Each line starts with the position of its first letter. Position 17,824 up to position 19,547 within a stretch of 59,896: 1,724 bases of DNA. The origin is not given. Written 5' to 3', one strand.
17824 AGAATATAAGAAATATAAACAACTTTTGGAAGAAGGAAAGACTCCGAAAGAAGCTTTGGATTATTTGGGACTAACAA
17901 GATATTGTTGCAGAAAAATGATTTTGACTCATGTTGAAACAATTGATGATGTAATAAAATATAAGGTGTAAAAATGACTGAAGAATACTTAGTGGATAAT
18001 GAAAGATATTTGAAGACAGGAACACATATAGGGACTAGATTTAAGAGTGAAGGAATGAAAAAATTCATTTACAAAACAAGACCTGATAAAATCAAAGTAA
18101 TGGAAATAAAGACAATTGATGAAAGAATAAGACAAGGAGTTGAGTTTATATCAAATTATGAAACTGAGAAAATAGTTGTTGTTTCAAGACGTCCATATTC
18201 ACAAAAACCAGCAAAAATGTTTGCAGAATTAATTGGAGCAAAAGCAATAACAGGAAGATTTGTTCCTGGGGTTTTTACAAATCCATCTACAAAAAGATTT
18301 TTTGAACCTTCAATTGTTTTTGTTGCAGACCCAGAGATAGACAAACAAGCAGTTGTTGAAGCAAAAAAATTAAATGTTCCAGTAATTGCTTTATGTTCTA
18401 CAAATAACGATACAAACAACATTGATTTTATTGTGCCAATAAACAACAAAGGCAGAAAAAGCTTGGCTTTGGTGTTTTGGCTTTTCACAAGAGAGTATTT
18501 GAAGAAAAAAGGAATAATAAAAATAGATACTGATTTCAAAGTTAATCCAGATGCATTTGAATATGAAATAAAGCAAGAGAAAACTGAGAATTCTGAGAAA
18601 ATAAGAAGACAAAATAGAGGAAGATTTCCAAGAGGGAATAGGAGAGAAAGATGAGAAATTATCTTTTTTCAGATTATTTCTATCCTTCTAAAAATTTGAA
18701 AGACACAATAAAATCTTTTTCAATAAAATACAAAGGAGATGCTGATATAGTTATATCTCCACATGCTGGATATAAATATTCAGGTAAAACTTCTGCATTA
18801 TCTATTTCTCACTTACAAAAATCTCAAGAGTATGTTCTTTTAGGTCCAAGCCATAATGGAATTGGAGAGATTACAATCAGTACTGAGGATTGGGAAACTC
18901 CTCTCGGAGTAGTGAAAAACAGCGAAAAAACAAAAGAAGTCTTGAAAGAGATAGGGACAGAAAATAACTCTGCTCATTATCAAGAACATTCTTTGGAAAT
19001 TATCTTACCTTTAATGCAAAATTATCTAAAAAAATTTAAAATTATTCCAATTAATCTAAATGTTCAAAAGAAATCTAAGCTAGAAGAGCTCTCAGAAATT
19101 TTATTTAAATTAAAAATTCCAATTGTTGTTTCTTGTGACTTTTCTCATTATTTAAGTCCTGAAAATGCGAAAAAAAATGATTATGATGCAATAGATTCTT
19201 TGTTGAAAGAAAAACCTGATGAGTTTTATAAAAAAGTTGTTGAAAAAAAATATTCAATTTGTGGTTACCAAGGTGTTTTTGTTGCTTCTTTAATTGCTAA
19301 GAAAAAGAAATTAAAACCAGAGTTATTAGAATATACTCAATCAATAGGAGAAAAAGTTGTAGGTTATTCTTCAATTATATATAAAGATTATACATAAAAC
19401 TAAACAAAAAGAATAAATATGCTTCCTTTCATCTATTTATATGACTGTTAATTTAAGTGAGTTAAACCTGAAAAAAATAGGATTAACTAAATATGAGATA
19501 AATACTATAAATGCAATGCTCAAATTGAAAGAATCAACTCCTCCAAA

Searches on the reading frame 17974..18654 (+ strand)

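Call 81: search_protein_families(library=pfam, proteins=[window:17974-18654:+], max_evalue=0.001)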
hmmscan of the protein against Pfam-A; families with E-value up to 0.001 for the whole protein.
window:17974-18654:+ (226 aa): 1 family
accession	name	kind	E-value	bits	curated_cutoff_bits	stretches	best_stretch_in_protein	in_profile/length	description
PF00318.25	Ribosomal_S2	-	3.8e-23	82.3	26.1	2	111-171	149-209/216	Ribosomal protein S2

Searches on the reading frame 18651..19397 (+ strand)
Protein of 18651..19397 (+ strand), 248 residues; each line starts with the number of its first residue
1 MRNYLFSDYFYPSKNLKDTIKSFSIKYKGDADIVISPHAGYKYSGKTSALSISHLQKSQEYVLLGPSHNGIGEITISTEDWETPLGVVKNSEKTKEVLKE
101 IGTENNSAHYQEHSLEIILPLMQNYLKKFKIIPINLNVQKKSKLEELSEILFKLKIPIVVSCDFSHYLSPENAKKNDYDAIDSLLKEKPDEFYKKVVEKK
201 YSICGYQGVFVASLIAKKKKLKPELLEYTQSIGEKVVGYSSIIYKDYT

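Call 81: search_protein_families(library=pfam, proteins=[window:18651-19397:+], max_evalue=0.001)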
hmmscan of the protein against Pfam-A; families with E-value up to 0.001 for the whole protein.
window:18651-19397:+ (248 aa): 1 family
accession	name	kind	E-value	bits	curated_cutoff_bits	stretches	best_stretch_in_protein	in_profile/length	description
PF01875.22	Memo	-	4.8e-45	154.3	27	1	12-242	10-268/269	Memo-like protein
